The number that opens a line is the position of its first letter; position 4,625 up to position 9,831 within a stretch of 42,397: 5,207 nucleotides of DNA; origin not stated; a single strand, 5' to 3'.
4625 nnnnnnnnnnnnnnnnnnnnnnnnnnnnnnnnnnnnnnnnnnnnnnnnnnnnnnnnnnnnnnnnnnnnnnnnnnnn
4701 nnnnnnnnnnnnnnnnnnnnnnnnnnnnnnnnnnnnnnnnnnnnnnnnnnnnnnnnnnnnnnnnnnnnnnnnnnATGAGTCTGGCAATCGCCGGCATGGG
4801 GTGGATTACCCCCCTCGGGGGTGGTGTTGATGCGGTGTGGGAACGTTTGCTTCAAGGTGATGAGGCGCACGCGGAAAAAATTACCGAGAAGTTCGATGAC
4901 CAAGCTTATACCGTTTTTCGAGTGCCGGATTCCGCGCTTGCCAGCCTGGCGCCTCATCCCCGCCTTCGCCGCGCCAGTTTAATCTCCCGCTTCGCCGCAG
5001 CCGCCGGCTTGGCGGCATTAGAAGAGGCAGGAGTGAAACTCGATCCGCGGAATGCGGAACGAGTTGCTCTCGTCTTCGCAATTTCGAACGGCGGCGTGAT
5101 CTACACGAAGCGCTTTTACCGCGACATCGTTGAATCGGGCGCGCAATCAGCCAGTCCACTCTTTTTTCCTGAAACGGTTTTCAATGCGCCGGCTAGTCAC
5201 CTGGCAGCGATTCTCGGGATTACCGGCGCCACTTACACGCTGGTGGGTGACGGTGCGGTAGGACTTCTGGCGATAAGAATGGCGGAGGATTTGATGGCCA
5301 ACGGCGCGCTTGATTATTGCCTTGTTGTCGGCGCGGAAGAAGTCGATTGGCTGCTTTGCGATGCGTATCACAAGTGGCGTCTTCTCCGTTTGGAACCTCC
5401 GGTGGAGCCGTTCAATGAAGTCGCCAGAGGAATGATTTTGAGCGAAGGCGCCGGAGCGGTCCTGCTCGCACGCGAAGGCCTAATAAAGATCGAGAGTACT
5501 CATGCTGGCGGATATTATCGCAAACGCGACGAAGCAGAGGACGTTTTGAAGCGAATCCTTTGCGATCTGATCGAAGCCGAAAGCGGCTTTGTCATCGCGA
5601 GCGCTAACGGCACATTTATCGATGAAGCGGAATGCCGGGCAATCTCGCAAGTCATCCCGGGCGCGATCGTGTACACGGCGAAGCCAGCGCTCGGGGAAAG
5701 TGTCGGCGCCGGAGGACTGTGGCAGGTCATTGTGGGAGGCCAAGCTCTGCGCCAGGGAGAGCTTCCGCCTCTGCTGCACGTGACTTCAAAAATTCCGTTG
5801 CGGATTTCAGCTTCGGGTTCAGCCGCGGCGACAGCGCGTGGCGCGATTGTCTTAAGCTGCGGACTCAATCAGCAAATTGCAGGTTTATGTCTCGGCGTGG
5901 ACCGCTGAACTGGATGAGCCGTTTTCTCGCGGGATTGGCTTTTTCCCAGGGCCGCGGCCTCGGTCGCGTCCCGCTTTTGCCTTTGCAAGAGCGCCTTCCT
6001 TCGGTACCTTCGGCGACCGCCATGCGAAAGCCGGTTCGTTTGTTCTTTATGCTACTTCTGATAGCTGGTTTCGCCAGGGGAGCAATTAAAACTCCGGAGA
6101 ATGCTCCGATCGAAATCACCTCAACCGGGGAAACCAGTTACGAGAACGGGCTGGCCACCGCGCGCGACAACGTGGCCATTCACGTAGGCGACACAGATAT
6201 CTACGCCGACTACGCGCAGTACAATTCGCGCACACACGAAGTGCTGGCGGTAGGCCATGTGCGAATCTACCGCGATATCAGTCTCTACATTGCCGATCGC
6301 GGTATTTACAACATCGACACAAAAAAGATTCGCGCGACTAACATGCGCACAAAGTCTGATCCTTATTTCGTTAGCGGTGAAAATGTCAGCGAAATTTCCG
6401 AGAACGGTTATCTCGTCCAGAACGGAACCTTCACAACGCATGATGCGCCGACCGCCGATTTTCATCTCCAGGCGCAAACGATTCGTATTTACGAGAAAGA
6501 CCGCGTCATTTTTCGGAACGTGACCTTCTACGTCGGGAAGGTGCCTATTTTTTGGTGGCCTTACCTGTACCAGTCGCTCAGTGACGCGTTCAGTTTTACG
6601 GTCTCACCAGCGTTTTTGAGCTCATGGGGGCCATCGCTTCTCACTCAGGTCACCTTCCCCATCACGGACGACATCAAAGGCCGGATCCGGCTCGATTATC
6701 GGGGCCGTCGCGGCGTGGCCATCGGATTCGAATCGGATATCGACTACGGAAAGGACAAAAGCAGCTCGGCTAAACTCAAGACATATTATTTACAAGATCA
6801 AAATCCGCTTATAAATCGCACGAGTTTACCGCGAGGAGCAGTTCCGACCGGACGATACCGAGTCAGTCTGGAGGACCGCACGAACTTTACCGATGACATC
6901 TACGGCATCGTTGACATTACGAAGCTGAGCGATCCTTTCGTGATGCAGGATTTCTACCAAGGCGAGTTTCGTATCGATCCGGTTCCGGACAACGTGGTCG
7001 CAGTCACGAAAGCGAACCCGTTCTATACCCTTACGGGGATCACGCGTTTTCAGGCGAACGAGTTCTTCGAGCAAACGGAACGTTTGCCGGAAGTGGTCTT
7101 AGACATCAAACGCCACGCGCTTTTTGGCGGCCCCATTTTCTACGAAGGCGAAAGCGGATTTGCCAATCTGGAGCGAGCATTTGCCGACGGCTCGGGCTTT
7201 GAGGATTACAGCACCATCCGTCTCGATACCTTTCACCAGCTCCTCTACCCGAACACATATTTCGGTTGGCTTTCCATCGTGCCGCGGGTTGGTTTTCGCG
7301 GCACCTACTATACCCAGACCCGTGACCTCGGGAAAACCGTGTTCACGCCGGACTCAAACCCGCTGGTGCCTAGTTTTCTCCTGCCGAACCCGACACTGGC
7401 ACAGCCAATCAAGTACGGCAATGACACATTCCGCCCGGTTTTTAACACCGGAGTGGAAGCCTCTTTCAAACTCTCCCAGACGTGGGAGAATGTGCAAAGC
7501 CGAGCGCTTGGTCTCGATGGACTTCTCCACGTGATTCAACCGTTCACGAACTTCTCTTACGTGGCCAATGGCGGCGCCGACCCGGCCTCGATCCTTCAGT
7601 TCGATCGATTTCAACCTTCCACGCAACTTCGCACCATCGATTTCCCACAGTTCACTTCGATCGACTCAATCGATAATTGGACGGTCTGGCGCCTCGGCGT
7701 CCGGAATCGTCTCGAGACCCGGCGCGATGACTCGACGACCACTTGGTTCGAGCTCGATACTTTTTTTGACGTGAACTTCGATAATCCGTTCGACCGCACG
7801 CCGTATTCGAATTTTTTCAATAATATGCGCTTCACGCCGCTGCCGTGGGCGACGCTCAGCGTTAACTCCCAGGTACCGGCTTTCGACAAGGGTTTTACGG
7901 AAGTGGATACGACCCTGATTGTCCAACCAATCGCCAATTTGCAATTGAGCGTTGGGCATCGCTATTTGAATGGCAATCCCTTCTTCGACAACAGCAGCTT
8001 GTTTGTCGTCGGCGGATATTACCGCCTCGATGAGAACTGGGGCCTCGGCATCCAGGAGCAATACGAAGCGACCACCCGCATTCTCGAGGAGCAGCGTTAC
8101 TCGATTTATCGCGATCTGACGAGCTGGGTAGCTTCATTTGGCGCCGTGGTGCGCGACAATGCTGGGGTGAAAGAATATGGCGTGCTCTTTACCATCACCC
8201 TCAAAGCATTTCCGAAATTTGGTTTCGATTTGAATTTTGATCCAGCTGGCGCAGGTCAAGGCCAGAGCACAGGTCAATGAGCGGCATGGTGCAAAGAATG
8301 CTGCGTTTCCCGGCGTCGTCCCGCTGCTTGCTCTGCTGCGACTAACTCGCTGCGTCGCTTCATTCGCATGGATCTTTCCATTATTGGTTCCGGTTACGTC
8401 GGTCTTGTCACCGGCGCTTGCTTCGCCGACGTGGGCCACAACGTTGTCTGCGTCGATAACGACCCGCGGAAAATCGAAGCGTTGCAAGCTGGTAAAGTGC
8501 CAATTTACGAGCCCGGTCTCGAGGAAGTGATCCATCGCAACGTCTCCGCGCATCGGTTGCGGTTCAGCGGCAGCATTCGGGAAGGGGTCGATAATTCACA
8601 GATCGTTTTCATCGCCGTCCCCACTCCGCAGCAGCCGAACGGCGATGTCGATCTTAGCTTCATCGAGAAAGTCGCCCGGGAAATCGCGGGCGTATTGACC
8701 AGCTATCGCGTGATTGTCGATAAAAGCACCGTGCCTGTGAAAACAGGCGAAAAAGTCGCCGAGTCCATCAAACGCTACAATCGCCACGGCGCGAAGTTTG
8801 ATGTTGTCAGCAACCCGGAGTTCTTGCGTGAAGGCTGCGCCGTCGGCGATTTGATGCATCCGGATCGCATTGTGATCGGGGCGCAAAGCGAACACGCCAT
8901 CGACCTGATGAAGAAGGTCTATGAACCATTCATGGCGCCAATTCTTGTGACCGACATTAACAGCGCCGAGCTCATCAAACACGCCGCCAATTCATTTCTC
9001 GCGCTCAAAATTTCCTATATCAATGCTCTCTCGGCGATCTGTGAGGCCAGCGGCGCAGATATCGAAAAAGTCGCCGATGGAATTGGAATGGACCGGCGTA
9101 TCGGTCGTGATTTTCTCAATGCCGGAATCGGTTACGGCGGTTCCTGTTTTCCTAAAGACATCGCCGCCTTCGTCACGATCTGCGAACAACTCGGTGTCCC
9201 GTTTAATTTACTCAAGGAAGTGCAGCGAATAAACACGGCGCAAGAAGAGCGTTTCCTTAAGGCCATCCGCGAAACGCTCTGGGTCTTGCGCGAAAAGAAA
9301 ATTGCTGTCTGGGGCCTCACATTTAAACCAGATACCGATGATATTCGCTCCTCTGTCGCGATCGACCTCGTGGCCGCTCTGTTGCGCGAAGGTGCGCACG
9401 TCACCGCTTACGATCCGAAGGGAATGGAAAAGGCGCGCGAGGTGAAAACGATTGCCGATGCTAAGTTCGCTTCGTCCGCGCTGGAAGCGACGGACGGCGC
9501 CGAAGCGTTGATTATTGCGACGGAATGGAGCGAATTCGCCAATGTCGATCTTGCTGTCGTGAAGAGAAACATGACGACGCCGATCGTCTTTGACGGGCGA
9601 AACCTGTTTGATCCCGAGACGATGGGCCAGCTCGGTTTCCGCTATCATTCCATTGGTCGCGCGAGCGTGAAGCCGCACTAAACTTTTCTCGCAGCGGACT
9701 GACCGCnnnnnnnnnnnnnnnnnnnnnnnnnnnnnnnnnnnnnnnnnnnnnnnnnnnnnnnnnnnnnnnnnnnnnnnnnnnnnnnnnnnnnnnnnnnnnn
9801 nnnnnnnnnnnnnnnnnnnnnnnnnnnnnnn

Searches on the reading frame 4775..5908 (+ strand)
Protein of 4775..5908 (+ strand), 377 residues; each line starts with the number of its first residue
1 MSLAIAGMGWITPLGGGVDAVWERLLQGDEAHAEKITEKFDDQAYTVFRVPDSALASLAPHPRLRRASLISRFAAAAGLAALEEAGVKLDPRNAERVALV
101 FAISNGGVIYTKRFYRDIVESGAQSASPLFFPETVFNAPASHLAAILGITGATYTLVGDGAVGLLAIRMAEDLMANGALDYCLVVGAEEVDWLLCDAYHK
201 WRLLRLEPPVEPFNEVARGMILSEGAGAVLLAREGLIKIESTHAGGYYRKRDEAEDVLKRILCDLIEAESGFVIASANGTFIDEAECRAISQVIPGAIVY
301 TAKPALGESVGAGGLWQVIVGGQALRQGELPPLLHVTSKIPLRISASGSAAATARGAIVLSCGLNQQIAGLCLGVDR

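Call 8: search_protein_families(library=pfam, proteins=[window:4775-5908:+], max_evalue=0.001)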
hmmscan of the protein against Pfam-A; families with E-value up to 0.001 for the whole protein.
window:4775-5908:+ (377 aa): 2 families
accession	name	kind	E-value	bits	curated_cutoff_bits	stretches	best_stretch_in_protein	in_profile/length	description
PF00109.32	ketoacyl-synt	-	1.6e-23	84.1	20.8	1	4-234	5-249/252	Beta-ketoacyl synthase, N-terminal domain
PF02801.28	Ketoacyl-synt_C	-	3.7e-05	24.1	20.8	1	270-336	45-118/119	Beta-ketoacyl synthase, C-terminal domain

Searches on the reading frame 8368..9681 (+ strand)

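Call 8: search_protein_families(library=pfam, proteins=[window:8368-9681:+], max_evalue=0.001)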
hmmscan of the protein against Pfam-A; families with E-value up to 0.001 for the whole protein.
window:8368-9681:+ (437 aa): 6 families
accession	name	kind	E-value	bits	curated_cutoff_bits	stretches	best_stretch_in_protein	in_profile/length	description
PF03721.20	UDPG_MGDP_dh_N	-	6.5e-65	218.7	27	1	1-183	1-186/187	UDP-glucose/GDP-mannose dehydrogenase family, NAD binding domain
PF00984.24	UDPG_MGDP_dh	-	5.7e-35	119.8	25.4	1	199-290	2-93/94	UDP-glucose/GDP-mannose dehydrogenase family, central domain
PF03720.21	UDPG_MGDP_dh_C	-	8.2e-33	113.3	30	1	313-416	1-103/103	UDP-glucose/GDP-mannose dehydrogenase family, UDP binding domain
PF03807.23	F420_oxidored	-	1.2e-06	29.4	21.6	0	334-395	14-77/94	NADP oxidoreductase coenzyme F420-dependent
PF02558.23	ApbA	-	5.2e-05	23.4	22.2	1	5-87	3-77/150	Ketopantoate reductase PanE/ApbA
PF03446.21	NAD_binding_2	-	0.00031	21.3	21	0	3-138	2-111/161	NAD binding domain of 6-phosphogluconate dehydrogenase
